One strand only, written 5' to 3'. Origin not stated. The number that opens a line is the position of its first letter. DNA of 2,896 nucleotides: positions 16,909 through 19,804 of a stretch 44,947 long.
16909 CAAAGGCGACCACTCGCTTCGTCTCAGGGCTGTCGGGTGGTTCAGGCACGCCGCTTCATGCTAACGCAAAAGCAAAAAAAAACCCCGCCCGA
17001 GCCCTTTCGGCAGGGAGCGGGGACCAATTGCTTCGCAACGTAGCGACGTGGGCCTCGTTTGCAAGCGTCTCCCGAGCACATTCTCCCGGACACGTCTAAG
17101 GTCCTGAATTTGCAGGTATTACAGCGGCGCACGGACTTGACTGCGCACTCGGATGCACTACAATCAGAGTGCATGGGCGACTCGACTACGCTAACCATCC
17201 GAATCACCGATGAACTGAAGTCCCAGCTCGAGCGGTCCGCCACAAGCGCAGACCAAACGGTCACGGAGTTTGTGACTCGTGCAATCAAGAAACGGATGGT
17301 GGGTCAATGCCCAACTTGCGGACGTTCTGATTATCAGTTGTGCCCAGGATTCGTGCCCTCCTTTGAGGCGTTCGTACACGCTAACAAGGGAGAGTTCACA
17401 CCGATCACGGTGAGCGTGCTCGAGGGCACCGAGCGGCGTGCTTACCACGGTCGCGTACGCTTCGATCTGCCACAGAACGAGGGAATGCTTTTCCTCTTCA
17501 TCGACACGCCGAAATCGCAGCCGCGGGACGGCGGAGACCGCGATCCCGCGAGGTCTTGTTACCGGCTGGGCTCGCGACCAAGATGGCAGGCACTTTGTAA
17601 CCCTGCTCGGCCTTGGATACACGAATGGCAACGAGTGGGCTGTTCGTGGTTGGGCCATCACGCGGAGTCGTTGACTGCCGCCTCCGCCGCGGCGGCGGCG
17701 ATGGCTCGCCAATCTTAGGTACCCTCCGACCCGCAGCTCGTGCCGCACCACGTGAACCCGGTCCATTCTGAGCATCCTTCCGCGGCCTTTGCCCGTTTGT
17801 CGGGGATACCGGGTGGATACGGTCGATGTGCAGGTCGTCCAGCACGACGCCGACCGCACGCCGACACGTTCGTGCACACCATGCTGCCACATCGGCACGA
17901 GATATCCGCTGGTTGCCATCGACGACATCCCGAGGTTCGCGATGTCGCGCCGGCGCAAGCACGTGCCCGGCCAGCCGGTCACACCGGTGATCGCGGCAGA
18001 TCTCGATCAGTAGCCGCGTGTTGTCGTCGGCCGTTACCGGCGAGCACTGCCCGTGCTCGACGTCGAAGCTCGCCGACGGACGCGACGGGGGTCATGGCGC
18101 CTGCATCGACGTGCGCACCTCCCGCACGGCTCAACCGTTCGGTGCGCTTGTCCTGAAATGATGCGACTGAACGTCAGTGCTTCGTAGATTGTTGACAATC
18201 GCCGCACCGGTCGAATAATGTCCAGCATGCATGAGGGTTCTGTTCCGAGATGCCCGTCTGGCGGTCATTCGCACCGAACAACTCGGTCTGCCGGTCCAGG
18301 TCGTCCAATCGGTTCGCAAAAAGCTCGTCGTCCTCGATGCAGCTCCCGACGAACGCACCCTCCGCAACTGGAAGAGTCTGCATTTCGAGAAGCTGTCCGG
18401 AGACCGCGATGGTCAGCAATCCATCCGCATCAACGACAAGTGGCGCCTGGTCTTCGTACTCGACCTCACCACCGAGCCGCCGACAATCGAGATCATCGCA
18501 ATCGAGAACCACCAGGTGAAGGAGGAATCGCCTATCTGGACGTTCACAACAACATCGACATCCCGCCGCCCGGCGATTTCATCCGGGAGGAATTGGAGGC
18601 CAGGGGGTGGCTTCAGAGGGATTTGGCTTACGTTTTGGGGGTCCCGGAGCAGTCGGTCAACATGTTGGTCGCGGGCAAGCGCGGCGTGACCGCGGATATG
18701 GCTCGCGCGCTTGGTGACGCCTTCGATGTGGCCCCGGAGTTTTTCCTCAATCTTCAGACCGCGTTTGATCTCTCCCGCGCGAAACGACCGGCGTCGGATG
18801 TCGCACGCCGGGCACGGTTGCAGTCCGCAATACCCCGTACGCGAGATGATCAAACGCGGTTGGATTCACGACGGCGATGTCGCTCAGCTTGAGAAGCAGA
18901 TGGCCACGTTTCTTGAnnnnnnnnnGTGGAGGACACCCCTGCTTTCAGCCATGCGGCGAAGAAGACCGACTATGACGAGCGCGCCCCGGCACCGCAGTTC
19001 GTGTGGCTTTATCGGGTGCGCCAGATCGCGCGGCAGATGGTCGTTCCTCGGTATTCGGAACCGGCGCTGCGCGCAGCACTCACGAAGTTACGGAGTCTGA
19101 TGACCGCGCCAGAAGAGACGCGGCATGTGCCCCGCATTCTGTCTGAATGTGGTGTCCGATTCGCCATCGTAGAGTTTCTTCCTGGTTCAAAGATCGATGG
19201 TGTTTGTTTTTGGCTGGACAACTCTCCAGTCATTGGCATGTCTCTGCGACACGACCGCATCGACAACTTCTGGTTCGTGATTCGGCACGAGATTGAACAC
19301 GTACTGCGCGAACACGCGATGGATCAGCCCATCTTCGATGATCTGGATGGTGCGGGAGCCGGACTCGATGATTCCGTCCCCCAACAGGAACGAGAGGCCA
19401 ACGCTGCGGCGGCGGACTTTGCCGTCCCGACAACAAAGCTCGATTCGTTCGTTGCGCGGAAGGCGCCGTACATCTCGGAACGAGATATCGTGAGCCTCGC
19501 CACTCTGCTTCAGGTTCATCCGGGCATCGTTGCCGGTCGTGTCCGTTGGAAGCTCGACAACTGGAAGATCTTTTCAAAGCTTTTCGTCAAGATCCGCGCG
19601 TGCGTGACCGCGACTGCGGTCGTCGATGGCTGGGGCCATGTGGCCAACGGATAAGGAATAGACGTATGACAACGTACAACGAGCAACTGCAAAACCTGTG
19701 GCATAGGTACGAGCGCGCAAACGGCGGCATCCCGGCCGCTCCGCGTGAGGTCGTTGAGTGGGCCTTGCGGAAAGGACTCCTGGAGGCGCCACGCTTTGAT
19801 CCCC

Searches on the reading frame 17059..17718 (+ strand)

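Call 26: search_protein_families(library=pfam, max_evalue=0.001, proteins=[window:17059-17718:+])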
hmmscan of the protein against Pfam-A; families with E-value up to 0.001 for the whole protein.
window:17059-17718:+ (219 aa): 1 family
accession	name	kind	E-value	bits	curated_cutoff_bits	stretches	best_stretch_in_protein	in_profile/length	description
PF08681.18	TacA1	-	0.00056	20.3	21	0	45-78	2-35/80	Antitoxin TacA 1-like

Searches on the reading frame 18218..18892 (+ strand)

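Call 26: search_protein_families(library=pfam, max_evalue=0.001, proteins=[window:18218-18892:+])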
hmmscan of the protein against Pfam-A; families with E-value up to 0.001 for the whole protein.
window:18218-18892:+ (224 aa): 2 families
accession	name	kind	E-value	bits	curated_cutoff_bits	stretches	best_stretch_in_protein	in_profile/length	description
PF01381.28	HTH_3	-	1.1e-07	32.2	23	1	122-176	1-55/55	Helix-turn-helix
PF13560.12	HTH_31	-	0.00037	21.2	27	1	119-173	3-58/64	Helix-turn-helix domain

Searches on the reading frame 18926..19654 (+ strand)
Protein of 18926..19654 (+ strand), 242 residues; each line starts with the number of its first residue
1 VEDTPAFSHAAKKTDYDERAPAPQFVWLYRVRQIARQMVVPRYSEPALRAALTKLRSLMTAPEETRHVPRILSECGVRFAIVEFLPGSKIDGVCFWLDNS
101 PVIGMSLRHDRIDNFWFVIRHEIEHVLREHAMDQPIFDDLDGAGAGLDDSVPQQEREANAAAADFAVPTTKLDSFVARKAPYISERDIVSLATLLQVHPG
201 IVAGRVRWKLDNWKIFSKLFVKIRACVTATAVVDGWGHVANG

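Call 26: search_protein_families(library=pfam, max_evalue=0.001, proteins=[window:18926-19654:+])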
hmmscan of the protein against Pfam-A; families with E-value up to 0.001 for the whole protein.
window:18926-19654:+ (242 aa): 1 family
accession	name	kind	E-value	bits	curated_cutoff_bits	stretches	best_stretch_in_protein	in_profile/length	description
PF06114.19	Peptidase_M78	-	1.3e-06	28.7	22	1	86-205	14-121/123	IrrE N-terminal-like domain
